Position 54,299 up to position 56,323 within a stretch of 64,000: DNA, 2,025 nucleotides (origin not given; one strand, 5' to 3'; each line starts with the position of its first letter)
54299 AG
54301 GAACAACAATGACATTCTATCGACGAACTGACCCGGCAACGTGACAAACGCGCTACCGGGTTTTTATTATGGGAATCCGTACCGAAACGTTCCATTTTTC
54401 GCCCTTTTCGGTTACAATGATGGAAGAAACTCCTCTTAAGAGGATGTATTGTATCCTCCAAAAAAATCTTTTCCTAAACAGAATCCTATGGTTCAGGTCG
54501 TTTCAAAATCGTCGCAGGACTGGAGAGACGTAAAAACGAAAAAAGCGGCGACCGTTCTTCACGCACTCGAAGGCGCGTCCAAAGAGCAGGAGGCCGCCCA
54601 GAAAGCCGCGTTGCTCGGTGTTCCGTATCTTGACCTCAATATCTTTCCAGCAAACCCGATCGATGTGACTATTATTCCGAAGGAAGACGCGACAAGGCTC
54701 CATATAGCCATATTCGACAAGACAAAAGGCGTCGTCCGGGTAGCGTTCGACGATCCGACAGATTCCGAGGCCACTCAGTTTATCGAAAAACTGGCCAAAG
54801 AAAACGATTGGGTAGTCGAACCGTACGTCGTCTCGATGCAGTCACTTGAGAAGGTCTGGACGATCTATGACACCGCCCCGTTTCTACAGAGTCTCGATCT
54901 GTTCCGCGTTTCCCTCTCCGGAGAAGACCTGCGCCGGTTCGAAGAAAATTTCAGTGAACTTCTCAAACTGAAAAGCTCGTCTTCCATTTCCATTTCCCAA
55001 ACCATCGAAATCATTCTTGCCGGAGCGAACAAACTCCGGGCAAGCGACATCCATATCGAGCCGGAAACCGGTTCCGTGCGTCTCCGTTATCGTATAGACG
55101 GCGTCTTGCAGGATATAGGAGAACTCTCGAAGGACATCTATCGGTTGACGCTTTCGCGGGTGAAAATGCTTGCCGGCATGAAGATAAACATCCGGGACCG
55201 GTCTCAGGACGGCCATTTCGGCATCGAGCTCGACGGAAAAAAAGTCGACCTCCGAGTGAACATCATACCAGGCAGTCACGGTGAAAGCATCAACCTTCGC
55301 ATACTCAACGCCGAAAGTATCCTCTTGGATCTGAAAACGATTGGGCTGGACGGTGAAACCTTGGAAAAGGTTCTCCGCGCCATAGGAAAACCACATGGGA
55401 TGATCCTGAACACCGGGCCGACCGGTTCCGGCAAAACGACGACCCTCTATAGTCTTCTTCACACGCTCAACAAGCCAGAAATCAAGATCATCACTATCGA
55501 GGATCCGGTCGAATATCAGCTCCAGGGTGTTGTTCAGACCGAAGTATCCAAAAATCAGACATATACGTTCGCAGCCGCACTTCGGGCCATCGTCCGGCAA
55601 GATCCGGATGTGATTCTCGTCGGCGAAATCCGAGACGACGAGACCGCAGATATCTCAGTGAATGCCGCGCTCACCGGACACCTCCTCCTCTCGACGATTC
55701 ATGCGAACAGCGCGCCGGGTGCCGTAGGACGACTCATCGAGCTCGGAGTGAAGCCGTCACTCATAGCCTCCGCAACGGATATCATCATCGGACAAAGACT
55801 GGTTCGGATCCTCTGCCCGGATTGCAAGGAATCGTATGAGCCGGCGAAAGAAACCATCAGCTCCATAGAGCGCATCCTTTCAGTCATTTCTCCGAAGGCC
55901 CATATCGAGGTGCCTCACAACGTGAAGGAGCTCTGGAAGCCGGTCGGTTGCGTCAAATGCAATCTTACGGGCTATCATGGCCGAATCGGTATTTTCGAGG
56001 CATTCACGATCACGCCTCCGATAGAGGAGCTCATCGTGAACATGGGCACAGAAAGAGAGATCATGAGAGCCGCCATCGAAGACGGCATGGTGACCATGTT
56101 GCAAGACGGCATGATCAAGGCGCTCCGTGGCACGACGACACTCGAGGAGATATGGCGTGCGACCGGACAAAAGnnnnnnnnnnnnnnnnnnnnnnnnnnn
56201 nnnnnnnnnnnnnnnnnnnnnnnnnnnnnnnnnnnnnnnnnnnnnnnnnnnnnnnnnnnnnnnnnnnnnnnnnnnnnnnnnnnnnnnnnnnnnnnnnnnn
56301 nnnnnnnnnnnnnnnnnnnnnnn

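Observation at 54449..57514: Tandem fusion of two complete PilB/GspE secretion ATPases in one 1021-aa protein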

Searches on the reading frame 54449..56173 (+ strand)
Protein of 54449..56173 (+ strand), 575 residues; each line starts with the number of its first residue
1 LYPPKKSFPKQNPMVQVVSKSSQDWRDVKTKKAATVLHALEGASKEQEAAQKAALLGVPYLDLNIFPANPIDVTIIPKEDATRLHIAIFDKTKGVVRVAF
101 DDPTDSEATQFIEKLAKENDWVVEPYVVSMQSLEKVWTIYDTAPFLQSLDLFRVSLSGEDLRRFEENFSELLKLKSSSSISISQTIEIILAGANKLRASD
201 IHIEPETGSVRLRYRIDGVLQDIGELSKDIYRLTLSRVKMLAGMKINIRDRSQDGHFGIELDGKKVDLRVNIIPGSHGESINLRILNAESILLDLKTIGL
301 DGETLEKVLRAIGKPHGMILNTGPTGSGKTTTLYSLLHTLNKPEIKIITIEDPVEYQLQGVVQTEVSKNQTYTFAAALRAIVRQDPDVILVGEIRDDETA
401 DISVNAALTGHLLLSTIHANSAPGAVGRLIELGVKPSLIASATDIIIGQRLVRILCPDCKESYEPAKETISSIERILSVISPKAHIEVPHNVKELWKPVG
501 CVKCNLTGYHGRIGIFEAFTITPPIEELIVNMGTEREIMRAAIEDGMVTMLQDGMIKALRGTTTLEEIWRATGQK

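Call 17: search_solved_structures(query=window:54449-56173:+, max_evalue=1e-30, show_alignments=2)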
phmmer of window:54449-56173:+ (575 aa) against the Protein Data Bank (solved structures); distinct sequences matched with E-value up to 1e-30: 14.
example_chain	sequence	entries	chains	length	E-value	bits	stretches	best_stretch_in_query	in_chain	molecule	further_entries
3jc8_Ba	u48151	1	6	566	3.4e-100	339.7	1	41-569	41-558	Type IV-A pilus assembly ATPase PilB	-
6olj_C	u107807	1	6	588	4e-100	339.4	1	55-572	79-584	Type IV pilus biogenesis ATPase PilB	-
5tsg_B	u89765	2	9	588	9e-100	338.3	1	55-572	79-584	Type IV pilus biogenesis ATPase PilB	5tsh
5zfr_A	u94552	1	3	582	4e-99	336.1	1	56-572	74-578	Type IV pilus biogenesis ATPase PilB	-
1p9r_A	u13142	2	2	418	2.7e-94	320.2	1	174-571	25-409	General secretion pathway protein E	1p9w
4ksr_A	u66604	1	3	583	5.8e-94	319.1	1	174-573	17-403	Type II secretion system protein E, Hemolysin-coregulated protein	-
4kss_A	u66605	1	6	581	5.9e-94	319.1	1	174-573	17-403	Type II secretion system protein E, hemolysin-coregulated protein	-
4pht_A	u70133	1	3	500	1.4e-93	317.8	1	147-573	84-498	General secretory pathway protein E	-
6f8l_G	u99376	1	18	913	2.6e-88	300.4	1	47-571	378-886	Type IV pilus assembly protein PilF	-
5oiu_A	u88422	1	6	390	2.6e-82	280.6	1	191-571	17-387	Type IV pilus assembly protein PilF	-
5it5_F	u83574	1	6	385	3e-82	280.5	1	193-571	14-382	ATP binding motif-containing protein PilF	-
6ejf_A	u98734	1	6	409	3.4e-82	280.3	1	193-571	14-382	Type IV pilus assembly protein PilF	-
2ewv_A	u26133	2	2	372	7e-32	114.2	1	187-432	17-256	twitching motility protein PilT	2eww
2gsz_A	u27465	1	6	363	8.6e-32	113.9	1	187-432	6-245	twitching motility protein PilT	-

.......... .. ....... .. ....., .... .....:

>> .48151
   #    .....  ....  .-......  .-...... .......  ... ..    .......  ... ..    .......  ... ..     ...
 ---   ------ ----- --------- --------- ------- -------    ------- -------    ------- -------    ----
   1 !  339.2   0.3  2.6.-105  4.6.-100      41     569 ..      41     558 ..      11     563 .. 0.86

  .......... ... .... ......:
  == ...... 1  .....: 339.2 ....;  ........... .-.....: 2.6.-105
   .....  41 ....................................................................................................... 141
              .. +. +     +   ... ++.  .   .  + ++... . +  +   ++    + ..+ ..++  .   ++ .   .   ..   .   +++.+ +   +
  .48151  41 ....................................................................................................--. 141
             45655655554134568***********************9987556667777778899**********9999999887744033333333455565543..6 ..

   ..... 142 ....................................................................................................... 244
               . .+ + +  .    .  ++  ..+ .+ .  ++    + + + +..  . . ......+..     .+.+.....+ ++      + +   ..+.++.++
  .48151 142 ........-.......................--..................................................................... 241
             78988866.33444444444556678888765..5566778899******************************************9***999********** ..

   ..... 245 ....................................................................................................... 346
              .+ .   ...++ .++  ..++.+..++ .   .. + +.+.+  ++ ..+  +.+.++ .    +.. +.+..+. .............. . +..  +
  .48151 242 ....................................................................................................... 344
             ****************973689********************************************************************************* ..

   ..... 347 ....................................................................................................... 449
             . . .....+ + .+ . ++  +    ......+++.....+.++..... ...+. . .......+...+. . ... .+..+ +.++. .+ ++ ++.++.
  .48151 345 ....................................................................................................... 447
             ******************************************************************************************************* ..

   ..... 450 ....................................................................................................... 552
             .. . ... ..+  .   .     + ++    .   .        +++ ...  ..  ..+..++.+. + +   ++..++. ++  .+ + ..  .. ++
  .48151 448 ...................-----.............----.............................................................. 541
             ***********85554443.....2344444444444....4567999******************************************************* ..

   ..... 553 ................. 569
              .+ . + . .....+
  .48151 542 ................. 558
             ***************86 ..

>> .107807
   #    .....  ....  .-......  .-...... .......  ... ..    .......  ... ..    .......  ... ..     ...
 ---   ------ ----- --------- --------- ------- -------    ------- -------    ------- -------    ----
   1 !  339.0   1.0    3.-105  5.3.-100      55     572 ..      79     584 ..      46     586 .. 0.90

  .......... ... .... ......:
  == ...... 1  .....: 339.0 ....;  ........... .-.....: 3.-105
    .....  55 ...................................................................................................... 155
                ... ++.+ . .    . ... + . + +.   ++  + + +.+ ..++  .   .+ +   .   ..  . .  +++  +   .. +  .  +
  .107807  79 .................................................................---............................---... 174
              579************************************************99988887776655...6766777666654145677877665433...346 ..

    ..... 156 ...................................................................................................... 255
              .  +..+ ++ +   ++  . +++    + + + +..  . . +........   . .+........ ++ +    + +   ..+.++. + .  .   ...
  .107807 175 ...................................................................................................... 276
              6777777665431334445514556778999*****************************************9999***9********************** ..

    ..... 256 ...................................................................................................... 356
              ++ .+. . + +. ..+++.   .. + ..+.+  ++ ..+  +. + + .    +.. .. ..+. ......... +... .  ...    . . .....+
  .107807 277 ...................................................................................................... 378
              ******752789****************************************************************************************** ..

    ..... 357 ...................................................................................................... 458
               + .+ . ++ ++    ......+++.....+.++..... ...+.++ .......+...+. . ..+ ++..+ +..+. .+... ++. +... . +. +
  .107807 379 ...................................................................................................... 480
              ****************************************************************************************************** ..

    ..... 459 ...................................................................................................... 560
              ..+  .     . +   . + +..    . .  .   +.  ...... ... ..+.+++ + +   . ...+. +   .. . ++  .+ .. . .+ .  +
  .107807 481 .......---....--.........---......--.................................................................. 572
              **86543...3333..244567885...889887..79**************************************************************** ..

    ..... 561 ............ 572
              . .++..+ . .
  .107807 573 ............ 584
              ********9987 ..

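Call 55: search_protein_families(library=ncbifam, proteins=[window:54488-56173:+], max_evalue=1e-20)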
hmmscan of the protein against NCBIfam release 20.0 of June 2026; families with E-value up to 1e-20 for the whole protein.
window:54488-56173:+ (562 aa): 7 families
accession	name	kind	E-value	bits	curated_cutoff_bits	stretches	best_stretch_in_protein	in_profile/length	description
TIGR02533.1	type_II_gspE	equivalog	7.4e-139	463.5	630.25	1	64-559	5-486/486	type II secretion system ATPase GspE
TIGR02538.1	type_IV_pilB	equivalog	2.9e-133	445.5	675.65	1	15-559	26-562/564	type IV-A pilus assembly ATPase PilB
NF007755.0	PRK10436.1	equivalog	2.9e-116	388.9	617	1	158-561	74-461/465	type II secretion system protein GspE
NF053534.1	T4PilAsmATPsTfpB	equivalog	4.9e-107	358.7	850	1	62-559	96-582/584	type IV pilus assembly ATPase TfpB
NF041000.1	ATPase_ComGA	equivalog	1.3e-71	240.8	300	1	176-440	3-266/267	competence type IV pilus ATPase ComGA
TIGR01420.1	pilT_fam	subfamily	8e-55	186.4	319.1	1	173-419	2-242/343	PilT/PilU family type 4a pilus ATPase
TIGR02525.1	plasmid_TraJ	equivalog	1.6e-28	99.7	368.3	1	239-420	87-273/372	plasmid transfer ATPase TraJ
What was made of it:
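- Taken alone, each module scores below the NCBIfam PilB and GspE equivalog cut-offs (call 55).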
